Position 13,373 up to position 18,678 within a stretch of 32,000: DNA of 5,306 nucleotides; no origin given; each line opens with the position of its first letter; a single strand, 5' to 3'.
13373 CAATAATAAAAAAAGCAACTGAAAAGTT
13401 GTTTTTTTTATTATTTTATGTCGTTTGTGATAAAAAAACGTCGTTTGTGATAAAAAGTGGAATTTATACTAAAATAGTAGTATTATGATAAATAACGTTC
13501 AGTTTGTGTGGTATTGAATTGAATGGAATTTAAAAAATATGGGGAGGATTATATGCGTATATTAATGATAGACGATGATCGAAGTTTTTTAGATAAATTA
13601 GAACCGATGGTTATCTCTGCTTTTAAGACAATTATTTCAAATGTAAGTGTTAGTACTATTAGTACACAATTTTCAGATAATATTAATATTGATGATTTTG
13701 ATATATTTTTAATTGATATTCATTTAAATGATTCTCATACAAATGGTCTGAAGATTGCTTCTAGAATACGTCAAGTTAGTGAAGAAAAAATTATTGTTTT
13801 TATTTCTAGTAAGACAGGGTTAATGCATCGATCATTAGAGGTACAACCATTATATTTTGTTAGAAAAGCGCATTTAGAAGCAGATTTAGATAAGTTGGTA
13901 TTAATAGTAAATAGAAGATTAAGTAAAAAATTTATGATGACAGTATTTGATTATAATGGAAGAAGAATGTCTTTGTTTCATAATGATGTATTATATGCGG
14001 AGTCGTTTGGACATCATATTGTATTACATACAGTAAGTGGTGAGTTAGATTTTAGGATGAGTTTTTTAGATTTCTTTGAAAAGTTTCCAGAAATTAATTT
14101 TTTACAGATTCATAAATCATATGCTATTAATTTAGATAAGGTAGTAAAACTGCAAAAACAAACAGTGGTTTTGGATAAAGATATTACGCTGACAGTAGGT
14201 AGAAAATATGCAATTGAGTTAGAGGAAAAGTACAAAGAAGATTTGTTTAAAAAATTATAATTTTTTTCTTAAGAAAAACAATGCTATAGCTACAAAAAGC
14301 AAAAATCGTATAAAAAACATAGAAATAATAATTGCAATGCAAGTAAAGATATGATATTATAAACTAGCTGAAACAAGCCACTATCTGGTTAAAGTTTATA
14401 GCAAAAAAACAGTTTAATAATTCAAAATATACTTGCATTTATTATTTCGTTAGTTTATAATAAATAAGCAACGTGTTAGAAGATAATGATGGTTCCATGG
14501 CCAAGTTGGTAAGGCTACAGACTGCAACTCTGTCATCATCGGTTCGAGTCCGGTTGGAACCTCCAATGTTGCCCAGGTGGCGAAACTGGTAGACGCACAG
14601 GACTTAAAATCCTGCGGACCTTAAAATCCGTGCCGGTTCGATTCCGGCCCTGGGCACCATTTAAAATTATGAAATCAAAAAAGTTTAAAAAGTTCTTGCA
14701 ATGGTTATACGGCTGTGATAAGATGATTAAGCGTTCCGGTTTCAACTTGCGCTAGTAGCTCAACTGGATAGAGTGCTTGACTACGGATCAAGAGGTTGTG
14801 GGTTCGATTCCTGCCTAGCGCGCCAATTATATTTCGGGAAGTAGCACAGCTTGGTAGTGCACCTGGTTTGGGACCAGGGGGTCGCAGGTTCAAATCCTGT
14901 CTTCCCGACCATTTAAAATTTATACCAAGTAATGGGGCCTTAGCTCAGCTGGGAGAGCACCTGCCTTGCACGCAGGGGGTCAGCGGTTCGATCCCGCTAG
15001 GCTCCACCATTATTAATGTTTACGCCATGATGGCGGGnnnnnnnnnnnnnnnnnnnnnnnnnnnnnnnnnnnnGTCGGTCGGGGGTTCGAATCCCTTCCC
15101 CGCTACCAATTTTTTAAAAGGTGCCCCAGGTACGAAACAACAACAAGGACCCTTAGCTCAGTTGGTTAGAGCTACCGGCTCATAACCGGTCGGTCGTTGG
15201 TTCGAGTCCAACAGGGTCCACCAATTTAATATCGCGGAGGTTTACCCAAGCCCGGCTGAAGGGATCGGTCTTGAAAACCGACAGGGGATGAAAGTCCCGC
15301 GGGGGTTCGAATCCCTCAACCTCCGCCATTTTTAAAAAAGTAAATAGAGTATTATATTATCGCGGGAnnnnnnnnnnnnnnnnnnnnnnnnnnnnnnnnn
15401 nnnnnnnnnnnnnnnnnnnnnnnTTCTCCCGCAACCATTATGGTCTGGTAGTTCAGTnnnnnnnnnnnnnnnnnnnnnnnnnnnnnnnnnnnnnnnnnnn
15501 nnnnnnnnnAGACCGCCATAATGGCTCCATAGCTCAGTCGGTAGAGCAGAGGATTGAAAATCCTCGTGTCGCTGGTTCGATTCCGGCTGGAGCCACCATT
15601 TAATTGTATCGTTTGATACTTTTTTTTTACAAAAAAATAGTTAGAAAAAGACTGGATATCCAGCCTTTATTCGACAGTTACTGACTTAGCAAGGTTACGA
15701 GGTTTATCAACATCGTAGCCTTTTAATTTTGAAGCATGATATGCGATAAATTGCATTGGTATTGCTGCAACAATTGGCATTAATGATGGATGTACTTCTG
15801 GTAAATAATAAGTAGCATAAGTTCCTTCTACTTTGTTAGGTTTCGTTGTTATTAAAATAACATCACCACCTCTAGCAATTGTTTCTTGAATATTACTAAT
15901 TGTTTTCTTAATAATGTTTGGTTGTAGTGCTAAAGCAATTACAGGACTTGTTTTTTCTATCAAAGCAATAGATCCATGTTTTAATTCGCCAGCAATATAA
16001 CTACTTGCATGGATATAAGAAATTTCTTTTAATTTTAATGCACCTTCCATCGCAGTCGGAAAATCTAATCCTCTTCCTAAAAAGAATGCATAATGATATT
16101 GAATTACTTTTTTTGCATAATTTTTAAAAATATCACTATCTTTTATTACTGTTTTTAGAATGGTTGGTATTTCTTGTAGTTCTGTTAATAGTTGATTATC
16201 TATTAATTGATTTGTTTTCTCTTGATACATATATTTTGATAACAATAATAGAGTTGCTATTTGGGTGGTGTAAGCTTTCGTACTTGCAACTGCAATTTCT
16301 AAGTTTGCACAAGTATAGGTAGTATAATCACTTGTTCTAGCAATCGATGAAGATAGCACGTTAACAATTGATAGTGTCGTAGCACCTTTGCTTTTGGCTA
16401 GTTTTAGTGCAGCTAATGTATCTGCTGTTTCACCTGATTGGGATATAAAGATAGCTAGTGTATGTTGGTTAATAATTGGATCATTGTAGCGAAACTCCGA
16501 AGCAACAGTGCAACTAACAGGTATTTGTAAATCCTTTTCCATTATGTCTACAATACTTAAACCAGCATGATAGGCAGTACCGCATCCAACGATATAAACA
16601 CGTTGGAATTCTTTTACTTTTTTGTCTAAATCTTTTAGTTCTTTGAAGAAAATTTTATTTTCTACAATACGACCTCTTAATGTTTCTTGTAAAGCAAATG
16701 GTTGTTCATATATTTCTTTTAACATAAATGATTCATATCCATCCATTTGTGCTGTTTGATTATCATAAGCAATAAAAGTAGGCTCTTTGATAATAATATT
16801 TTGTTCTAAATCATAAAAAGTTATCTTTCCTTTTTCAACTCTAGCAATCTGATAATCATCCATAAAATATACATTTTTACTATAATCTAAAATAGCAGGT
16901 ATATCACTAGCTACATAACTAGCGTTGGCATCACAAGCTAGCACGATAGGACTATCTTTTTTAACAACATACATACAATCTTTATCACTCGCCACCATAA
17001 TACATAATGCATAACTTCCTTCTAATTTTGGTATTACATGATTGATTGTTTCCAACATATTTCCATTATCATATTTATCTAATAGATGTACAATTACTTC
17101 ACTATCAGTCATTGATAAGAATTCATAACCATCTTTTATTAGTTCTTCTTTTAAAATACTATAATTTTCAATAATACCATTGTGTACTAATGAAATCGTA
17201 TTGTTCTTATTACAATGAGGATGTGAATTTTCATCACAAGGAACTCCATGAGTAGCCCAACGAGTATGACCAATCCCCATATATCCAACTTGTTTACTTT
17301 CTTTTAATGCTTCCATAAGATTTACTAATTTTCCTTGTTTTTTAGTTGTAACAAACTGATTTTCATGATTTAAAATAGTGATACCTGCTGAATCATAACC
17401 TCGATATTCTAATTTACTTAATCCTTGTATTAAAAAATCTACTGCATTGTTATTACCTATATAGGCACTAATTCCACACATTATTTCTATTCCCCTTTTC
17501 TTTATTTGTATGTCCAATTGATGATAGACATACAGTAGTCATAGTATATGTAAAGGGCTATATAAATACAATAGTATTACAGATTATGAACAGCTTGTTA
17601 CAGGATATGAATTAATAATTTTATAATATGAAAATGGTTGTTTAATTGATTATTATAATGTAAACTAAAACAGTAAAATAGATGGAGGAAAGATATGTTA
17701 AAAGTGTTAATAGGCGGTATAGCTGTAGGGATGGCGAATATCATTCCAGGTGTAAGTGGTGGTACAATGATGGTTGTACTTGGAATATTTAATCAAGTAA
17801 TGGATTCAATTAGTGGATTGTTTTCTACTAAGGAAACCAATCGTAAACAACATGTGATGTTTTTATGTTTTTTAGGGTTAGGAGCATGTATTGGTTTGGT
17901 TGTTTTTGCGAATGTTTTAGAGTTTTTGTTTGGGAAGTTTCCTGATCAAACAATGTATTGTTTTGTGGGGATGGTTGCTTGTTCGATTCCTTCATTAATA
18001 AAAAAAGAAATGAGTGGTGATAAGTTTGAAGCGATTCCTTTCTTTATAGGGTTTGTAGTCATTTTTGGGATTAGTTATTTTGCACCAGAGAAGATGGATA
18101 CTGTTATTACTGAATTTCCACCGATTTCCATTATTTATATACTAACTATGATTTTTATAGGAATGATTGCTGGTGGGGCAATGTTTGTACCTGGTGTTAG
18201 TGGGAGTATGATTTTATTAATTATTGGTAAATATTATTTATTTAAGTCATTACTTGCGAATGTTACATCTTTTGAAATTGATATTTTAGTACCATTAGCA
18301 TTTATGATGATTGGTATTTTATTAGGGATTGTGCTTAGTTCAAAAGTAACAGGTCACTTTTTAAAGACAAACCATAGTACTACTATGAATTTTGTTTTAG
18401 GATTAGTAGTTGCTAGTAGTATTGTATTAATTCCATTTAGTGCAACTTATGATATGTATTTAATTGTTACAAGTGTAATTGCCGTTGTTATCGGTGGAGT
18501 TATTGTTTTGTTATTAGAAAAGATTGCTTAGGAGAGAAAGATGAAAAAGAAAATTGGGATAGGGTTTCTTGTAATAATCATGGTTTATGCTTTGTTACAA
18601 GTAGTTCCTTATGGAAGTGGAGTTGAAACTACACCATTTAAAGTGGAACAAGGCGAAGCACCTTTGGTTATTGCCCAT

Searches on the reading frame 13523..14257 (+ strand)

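Call 111: search_protein_families(library=pfam, proteins=[window:13523-14257:+], max_evalue=0.00001)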
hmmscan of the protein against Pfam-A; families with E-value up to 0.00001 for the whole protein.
window:13523-14257:+ (245 aa): 2 families
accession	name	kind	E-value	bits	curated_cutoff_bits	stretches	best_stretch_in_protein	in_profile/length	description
PF04397.21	LytTR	-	4.9e-16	59.2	22.6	1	151-236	6-96/98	LytTr DNA-binding domain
PF00072.30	Response_reg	-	1.1e-06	29.2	30.2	1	13-123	1-107/111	Response regulator receiver domain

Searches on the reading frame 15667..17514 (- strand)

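Call 111: search_protein_families(library=pfam, proteins=[window:15667-17514:-], max_evalue=0.00001)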
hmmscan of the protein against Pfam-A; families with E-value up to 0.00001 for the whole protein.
window:15667-17514:- (615 aa): 3 families
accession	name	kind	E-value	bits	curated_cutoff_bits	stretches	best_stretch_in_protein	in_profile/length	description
PF01380.27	SIS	-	1.4e-44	151.5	25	2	304-425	6-128/131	SIS domain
PF13522.11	GATase_6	-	5.7e-19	68.9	27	1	79-204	12-130/130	Glutamine amidotransferase domain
PF13537.11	GATase_7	-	1.4e-15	57.8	25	1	91-209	7-122/123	Glutamine amidotransferase domain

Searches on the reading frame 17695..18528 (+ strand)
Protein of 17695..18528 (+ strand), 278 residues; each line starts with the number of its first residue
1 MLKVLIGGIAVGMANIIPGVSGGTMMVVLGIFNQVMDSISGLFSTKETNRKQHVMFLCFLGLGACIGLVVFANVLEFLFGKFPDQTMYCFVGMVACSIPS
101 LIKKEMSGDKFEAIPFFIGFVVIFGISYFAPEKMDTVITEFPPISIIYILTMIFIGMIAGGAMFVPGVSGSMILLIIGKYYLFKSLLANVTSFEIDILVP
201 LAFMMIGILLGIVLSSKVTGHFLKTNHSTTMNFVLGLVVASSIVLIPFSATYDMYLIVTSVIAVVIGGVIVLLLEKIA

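Call 111: search_protein_families(library=pfam, proteins=[window:17695-18528:+], max_evalue=0.00001)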
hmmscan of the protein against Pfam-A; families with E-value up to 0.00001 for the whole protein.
window:17695-18528:+ (278 aa): 1 family
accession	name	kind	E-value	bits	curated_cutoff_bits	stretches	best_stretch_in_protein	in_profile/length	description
PF04018.18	VCA0040-like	-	5e-41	141.3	26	1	11-254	1-237/246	Undecaprenyl phosphate translocase-like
